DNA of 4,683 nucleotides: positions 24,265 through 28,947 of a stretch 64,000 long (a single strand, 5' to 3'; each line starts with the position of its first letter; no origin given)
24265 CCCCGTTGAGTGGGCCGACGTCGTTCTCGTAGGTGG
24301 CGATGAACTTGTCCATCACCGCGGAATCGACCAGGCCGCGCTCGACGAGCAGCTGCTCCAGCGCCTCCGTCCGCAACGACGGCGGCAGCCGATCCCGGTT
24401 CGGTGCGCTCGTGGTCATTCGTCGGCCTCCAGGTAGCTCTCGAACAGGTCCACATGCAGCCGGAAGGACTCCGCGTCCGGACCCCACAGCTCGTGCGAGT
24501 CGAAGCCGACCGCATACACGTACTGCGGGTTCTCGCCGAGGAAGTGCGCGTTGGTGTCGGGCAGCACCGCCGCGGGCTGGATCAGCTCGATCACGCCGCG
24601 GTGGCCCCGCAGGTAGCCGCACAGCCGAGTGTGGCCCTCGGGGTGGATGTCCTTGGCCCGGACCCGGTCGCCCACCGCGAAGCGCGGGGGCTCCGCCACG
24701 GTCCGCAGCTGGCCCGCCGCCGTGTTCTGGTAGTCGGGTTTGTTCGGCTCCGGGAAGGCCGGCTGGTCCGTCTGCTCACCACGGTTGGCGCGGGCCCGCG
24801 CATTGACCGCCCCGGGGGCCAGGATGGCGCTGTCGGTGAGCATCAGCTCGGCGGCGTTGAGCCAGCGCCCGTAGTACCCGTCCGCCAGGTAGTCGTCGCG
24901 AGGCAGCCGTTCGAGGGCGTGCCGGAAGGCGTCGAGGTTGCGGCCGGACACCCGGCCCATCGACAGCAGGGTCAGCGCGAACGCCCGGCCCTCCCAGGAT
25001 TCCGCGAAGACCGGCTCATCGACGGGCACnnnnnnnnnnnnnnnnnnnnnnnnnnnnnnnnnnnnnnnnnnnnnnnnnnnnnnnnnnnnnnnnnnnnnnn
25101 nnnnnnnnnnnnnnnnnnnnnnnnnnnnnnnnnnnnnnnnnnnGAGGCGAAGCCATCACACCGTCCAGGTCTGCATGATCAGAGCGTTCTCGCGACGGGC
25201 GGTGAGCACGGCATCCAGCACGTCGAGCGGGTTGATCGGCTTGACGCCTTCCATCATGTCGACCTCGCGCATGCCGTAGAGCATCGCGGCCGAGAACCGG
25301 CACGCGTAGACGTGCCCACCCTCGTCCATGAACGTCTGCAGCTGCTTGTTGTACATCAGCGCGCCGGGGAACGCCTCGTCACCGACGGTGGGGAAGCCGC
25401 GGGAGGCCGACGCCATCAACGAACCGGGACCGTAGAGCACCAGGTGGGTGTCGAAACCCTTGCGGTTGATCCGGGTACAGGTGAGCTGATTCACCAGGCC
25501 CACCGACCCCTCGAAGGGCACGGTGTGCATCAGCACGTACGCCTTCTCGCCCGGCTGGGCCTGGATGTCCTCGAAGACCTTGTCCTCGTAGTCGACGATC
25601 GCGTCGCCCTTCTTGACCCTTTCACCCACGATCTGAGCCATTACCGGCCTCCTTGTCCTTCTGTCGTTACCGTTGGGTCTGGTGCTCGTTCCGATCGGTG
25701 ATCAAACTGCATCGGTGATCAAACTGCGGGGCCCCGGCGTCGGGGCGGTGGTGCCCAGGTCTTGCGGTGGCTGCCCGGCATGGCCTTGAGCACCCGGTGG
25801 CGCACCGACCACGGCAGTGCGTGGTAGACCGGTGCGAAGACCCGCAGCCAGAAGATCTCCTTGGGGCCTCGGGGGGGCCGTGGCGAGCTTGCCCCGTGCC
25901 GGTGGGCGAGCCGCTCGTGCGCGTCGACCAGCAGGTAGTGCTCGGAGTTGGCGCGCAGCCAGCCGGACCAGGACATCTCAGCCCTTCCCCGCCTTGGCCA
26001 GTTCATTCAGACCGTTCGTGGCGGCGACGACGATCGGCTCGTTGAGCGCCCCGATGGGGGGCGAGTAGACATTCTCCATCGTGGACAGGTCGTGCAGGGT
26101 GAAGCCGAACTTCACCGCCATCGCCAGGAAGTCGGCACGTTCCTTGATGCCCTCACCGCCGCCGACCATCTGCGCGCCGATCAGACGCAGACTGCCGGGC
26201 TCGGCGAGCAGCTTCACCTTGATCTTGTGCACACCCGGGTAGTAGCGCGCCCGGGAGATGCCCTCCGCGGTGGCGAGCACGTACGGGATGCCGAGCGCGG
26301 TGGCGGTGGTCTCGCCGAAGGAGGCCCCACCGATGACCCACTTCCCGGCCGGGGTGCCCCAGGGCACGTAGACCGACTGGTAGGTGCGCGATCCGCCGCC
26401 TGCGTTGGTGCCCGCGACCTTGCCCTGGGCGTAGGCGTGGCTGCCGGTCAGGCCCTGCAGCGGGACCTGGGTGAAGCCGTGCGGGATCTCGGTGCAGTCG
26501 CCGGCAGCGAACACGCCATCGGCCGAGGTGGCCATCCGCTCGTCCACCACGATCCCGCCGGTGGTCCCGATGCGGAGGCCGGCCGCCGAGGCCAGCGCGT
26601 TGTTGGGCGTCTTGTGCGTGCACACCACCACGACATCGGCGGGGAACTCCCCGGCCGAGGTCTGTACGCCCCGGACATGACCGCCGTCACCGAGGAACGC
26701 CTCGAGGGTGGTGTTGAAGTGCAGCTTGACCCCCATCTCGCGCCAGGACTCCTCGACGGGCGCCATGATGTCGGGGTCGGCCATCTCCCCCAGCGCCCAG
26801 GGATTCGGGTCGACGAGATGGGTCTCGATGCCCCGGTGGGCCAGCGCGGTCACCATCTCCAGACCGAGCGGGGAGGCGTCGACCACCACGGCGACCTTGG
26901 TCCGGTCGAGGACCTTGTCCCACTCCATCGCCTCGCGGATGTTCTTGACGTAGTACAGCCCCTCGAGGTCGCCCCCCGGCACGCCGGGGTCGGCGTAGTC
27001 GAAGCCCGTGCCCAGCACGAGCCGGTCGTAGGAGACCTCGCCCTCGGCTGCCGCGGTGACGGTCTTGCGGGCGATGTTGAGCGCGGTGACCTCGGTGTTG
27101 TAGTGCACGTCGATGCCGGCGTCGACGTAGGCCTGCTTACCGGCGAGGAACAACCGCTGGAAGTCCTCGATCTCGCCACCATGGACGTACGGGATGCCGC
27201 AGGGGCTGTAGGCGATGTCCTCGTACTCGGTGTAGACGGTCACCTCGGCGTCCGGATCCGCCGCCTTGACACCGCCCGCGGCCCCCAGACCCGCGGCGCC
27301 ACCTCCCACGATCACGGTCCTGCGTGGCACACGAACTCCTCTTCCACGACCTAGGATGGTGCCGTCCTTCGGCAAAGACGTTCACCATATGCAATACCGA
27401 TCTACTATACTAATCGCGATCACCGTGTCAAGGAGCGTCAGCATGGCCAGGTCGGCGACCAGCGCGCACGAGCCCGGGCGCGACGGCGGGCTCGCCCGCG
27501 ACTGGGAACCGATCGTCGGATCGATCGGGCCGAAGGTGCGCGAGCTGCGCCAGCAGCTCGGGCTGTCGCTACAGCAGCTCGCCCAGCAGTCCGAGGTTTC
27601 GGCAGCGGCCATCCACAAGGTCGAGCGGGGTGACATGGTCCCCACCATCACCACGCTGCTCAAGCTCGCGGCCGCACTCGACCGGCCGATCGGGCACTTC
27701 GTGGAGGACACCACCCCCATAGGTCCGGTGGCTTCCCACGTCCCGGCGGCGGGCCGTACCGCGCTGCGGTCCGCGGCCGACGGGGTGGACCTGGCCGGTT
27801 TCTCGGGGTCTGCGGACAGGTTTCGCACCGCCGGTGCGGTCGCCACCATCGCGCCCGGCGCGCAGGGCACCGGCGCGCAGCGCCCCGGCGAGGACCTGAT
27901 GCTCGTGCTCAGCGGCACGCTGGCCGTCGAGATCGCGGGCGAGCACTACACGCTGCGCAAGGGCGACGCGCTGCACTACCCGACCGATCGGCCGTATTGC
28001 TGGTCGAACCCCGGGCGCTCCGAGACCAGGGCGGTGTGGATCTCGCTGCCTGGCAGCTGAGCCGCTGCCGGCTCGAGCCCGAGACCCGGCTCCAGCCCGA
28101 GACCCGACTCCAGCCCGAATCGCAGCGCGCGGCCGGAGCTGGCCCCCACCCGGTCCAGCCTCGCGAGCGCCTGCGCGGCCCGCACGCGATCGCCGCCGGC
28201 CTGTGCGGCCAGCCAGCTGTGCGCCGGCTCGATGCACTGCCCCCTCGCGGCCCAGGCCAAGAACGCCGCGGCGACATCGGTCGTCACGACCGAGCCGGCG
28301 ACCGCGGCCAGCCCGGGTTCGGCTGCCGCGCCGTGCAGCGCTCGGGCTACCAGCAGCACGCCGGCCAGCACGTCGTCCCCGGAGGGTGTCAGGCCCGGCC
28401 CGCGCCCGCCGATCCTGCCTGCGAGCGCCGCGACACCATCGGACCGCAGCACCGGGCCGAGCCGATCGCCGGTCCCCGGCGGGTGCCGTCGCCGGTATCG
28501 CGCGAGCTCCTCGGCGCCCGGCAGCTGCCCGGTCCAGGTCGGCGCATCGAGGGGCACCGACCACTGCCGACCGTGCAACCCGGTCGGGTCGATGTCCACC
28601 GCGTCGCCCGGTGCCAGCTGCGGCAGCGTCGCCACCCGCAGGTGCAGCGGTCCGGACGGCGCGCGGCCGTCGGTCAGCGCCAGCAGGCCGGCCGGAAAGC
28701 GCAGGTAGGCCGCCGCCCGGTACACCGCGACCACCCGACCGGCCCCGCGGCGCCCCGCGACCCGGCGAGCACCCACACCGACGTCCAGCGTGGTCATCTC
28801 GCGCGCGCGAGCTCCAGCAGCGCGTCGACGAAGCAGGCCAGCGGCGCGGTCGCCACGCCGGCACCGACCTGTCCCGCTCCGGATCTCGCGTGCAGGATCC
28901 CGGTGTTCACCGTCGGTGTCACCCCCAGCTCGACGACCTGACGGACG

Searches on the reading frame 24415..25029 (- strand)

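Call 40: search_protein_families(library=ncbifam, proteins=[window:24415-25029:-], max_evalue=0.000001)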
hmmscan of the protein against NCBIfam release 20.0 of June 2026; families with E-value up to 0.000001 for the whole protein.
window:24415-25029:- (204 aa): 1 family
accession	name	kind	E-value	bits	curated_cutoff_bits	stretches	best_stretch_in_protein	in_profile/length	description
TIGR03888.1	nitrile_beta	equivalog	5.6e-47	160.5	152.2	1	3-201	20-224/226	nitrile hydratase subunit beta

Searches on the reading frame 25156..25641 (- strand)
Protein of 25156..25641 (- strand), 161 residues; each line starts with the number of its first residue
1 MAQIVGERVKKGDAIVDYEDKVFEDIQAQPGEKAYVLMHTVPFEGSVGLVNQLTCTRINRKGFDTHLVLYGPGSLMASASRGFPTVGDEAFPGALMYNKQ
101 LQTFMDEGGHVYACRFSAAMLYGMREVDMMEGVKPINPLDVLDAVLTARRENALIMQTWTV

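Call 9: search_protein_families(library=ncbifam, proteins=[window:25156-25641:-], max_evalue=0.00001)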
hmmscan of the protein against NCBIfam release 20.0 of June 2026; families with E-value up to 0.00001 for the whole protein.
window:25156-25641:- (161 aa): 1 family
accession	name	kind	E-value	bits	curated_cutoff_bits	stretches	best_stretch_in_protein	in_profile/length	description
TIGR04044.1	MSMEG_0572_fam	equivalog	1.4e-66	223.1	109.85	1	6-161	5-159/159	MSMEG_0572/Sll0783 family nitrogen starvation response protein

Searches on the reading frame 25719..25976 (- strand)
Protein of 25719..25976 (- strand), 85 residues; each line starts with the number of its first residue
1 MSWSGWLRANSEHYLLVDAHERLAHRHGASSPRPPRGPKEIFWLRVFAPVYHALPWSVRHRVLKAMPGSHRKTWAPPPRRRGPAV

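Call 94: search_protein_families(library=ncbifam, proteins=[window:25719-25976:-], max_evalue=0.01)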
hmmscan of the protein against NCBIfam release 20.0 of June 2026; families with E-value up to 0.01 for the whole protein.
window:25719-25976:- (85 aa): 0 families

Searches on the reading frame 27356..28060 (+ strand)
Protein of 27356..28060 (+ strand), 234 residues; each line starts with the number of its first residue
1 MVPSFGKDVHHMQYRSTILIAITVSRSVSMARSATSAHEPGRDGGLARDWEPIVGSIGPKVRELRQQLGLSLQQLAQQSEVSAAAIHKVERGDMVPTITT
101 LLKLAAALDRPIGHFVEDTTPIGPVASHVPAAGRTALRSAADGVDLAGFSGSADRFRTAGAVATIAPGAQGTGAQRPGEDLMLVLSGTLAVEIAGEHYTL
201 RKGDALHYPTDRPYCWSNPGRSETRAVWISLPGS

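Call 9: search_protein_families(library=ncbifam, proteins=[window:27356-28060:+], max_evalue=0.00001)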
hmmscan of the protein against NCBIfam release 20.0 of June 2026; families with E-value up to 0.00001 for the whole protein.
window:27356-28060:+ (234 aa): 7 families
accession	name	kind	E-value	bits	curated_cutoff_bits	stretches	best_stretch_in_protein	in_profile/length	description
NF007408.0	PRK09943.1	equivalog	7.9e-15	54.9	211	1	56-227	7-177/185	HTH-type transcriptional regulator PuuR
NF006015.0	PRK08154.1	subfamily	2.7e-09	36.6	204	1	44-120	18-94/314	anaerobic benzoate catabolism transcriptional regulator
TIGR03070.1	couple_hipB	subfamily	3.6e-08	33.2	71.65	1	57-108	3-54/58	type II toxin-antitoxin system Y4mF family antitoxin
TIGR00270.2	TIGR00270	equivalog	7.7e-08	32.3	110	1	52-109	71-128/159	multiprotein bridging factor aMBF1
NF003162.0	PRK04140.1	equivalog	1.4e-07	30.9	263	1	58-113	128-183/317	transcriptional regulator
NF041951.1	phage_RstR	subfamily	1.5e-07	31.6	80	1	58-109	4-55/108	RstR family transcriptional repressor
NF050110.1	TransRegBldD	equivalog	8.1e-06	25.6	250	0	56-123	8-77/162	transcriptional regulator BldD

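Call 84: search_protein_families(library=pfam, proteins=[window:27443-28060:+], max_evalue=0.01)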
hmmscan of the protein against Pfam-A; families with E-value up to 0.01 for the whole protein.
window:27443-28060:+ (205 aa): 7 families
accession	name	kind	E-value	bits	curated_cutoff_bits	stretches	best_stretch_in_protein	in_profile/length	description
PF01381.28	HTH_3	-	2e-13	50.6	23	1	32-84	1-53/55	Helix-turn-helix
PF07883.17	Cupin_2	-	2.5e-12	46.7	27.2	1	133-200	2-69/70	Cupin domain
PF13560.12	HTH_31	-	9.1e-11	42.4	27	1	29-81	3-56/64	Helix-turn-helix domain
PF13443.12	HTH_26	-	4e-05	24.2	22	1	32-84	2-55/63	Cro/C1-type HTH DNA-binding domain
PF12844.13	HTH_19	-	6e-05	23.3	30.2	1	31-80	3-52/64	Helix-turn-helix domain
PF13413.12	HTH_25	-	0.00096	19.4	24.6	1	33-65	3-35/62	Helix-turn-helix domain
PF14525.12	AraC_binding_2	-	0.0061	16.7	27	0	141-200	52-106/173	AraC-binding-like domain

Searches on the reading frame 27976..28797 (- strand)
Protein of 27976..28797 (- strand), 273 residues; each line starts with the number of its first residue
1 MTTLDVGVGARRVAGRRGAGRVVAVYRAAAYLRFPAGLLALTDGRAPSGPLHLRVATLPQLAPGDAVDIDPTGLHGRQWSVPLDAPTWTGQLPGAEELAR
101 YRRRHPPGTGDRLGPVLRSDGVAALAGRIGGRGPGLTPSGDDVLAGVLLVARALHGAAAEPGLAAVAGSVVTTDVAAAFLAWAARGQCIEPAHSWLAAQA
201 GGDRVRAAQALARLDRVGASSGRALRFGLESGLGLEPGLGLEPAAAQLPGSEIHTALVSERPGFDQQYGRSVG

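Call 84: search_protein_families(library=pfam, proteins=[window:27976-28797:-], max_evalue=0.01)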
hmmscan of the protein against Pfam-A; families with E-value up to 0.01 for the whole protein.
window:27976-28797:- (273 aa): 1 family
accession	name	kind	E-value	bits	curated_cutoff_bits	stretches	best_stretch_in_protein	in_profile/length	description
PF11392.14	AllH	-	3.1e-20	73.3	25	1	131-232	3-108/109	Oxamate carbamoyltransferase subunit AllH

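Call 94: search_protein_families(library=ncbifam, proteins=[window:27976-28797:-], max_evalue=0.01)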
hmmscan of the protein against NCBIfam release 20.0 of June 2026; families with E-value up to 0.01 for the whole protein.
window:27976-28797:- (273 aa): 0 families
